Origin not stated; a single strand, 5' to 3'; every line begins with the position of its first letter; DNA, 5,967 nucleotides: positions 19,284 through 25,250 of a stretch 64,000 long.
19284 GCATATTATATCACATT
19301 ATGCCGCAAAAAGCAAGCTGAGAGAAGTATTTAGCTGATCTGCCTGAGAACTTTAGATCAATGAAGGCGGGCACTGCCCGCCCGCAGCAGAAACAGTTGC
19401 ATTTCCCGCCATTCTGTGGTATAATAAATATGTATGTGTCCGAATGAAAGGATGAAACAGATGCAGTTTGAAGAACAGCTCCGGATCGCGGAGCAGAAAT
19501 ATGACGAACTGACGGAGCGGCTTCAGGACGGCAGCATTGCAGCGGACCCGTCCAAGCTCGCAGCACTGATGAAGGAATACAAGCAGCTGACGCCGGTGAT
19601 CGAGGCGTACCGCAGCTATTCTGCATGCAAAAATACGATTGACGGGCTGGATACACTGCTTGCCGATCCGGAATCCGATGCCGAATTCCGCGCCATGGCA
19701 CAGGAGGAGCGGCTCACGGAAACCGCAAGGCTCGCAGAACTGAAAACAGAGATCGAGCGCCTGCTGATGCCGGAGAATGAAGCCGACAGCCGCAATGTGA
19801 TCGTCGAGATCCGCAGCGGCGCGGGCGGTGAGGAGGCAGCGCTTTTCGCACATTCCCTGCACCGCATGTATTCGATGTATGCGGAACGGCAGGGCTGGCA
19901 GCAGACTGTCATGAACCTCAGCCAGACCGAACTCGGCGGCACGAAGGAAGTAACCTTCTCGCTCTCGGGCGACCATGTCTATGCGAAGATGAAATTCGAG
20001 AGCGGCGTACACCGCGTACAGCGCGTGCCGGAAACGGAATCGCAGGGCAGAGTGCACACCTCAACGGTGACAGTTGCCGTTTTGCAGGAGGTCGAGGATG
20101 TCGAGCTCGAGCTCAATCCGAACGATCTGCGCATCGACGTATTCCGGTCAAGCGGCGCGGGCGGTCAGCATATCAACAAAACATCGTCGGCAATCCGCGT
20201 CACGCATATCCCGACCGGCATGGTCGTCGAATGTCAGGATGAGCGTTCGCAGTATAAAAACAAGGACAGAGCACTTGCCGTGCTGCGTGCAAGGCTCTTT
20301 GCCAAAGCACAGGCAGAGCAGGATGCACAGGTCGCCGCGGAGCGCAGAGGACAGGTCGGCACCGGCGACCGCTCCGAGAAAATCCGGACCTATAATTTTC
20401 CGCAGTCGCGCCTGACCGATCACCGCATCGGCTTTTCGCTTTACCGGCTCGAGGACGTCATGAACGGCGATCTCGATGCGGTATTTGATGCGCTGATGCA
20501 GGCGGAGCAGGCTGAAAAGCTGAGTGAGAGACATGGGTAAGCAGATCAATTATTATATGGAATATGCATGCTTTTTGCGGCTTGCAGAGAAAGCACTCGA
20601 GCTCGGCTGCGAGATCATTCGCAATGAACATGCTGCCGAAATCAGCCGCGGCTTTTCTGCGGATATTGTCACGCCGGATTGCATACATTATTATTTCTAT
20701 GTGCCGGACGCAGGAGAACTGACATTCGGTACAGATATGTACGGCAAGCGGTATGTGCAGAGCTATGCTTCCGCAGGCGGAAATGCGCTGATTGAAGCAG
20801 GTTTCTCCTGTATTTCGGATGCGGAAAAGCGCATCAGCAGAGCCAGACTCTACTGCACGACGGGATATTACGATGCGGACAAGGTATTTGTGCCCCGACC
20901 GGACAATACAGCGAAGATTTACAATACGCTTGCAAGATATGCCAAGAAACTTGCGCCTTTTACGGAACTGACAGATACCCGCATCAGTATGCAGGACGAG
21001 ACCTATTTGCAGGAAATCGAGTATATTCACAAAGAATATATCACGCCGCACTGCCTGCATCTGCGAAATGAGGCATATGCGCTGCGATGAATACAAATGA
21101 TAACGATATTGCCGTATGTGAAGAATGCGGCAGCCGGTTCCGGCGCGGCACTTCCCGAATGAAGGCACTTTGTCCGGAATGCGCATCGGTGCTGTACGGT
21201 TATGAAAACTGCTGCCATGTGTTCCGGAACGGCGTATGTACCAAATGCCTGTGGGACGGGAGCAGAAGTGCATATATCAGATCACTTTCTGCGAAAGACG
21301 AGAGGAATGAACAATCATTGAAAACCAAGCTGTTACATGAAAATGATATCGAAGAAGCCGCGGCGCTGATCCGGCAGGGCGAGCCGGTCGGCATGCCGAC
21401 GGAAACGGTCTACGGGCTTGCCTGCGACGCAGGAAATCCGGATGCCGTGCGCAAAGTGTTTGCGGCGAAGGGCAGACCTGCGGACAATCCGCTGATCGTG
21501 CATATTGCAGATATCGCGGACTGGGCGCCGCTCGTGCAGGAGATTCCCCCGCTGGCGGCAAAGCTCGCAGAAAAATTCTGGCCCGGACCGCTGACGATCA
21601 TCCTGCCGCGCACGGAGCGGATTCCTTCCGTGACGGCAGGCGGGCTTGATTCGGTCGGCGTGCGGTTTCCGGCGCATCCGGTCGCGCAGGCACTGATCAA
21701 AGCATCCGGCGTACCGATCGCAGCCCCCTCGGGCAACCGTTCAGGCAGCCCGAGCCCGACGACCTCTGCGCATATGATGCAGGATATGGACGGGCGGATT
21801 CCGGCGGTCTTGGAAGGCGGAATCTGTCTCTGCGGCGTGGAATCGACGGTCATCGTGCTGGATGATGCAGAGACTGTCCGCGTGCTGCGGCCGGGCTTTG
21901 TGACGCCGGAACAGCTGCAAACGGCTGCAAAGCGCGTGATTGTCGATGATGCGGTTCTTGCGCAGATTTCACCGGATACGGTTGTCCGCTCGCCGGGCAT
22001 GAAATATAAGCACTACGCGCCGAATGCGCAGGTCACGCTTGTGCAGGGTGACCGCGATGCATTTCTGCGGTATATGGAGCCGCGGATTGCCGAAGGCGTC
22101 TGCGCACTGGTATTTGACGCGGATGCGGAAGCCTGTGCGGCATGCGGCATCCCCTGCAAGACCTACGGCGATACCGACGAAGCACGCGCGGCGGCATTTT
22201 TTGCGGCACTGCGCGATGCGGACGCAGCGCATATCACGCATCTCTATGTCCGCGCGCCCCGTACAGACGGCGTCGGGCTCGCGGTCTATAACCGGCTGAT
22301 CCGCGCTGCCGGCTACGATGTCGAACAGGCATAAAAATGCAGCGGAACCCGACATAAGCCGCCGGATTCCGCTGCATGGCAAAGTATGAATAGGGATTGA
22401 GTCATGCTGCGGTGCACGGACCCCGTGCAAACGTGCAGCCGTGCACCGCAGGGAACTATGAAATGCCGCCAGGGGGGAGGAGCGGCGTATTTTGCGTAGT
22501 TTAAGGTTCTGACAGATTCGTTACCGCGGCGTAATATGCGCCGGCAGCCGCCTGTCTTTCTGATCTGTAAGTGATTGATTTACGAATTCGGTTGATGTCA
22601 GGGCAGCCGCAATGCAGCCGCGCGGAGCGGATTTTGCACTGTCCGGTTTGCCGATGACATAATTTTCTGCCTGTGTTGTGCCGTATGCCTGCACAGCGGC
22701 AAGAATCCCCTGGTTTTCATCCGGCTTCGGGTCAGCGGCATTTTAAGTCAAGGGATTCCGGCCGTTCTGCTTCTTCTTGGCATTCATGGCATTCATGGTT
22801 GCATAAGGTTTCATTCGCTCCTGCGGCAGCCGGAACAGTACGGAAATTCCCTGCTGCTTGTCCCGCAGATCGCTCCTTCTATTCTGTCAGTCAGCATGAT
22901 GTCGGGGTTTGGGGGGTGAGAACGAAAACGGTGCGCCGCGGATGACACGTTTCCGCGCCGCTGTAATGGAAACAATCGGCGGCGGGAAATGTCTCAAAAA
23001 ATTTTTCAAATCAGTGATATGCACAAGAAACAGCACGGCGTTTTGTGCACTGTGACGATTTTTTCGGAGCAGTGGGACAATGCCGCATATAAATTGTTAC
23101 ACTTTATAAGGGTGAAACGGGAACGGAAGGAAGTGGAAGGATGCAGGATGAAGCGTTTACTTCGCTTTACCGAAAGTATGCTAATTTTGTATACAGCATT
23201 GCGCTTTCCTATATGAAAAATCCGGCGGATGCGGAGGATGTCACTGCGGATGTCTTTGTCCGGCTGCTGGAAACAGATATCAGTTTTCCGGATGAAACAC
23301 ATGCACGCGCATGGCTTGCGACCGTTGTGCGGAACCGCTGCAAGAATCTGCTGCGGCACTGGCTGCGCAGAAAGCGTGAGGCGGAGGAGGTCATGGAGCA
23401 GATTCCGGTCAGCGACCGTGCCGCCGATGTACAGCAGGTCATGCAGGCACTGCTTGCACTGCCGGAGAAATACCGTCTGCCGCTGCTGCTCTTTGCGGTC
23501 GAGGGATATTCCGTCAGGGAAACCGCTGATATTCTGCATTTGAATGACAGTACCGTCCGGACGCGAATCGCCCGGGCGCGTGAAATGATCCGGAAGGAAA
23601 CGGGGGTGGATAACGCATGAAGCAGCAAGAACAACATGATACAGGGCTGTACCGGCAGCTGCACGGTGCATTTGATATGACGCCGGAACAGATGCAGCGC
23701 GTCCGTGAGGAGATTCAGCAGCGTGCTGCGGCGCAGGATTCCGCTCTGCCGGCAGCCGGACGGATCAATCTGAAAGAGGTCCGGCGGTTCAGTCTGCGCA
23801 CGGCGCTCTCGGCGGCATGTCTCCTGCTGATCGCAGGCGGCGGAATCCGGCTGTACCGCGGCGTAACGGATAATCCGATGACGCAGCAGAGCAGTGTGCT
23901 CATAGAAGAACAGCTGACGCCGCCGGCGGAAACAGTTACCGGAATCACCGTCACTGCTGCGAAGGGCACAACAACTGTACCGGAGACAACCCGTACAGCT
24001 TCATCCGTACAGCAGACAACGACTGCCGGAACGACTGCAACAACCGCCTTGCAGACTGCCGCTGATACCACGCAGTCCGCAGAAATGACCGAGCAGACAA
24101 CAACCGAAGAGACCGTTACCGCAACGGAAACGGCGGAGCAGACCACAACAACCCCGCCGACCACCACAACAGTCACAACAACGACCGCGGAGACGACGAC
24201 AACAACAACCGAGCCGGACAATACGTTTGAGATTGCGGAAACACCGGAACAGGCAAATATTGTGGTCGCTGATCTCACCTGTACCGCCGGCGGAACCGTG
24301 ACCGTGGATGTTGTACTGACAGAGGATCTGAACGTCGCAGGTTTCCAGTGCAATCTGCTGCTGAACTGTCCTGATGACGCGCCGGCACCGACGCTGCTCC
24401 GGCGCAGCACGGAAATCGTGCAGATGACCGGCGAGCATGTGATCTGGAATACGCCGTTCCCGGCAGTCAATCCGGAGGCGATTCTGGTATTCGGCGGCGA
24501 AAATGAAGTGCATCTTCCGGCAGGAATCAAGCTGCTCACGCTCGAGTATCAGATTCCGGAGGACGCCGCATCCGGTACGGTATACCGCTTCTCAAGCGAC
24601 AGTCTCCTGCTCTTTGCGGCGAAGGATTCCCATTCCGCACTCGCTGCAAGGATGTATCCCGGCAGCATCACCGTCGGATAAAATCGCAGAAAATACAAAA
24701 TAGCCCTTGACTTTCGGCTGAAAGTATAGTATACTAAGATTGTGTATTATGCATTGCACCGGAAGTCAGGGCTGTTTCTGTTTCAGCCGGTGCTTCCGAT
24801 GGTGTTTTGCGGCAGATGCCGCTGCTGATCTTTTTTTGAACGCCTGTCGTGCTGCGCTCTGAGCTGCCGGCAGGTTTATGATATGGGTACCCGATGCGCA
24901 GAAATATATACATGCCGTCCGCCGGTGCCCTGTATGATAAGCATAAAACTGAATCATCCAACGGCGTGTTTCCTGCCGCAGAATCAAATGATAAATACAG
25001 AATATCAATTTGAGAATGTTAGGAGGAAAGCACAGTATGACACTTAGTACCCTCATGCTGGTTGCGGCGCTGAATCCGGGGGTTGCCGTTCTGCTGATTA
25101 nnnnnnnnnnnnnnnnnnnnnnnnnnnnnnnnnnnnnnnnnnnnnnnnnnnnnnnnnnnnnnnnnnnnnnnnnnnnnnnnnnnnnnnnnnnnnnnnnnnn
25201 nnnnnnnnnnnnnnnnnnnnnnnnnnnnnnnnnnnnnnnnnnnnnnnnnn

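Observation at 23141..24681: ECF sigma factor coupled to a membrane anti-sigma-like protein that ends in a cohesin-like module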

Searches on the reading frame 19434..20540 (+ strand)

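Call 16: search_protein_families(library=pfam, proteins=[window:19434-20540:+], max_evalue=0.001)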
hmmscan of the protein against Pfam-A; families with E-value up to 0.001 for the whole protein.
window:19434-20540:+ (368 aa): 2 families
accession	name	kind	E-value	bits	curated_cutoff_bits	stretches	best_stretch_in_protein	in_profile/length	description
PF03462.23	PCRF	-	6.5e-70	235.3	24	1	20-214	2-194/194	PCRF domain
PF00472.26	RF-1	-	1.2e-43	148.2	35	1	222-331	2-116/116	RF-1 domain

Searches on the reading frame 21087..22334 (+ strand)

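Call 16: search_protein_families(library=pfam, proteins=[window:21087-22334:+], max_evalue=0.001)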
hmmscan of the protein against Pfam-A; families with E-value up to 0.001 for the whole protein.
window:21087-22334:+ (415 aa): 2 families
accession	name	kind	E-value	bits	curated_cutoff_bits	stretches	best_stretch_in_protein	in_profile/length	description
PF01300.24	Sua5_yciO_yrdC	-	9.9e-58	195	25.1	1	94-270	2-178/178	Telomere recombination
PF03481.19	Sua5_C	-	1.1e-24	87.9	22.9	1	272-409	1-136/136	Threonylcarbamoyl-AMP synthase, C-terminal domain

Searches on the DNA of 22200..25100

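Call 52: search_rna_families(source=window, start=22200, end=25100, threshold=evalue, max_evalue=1)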
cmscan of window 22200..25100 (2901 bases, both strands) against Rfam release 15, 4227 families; matches with E-value up to 1: 1.
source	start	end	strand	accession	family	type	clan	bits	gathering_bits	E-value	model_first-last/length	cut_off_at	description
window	22944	22995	+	RF03642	MIR5743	Gene; miRNA;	-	29.3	111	0.0076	15-67/81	no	MIR5743 microRNA precursor family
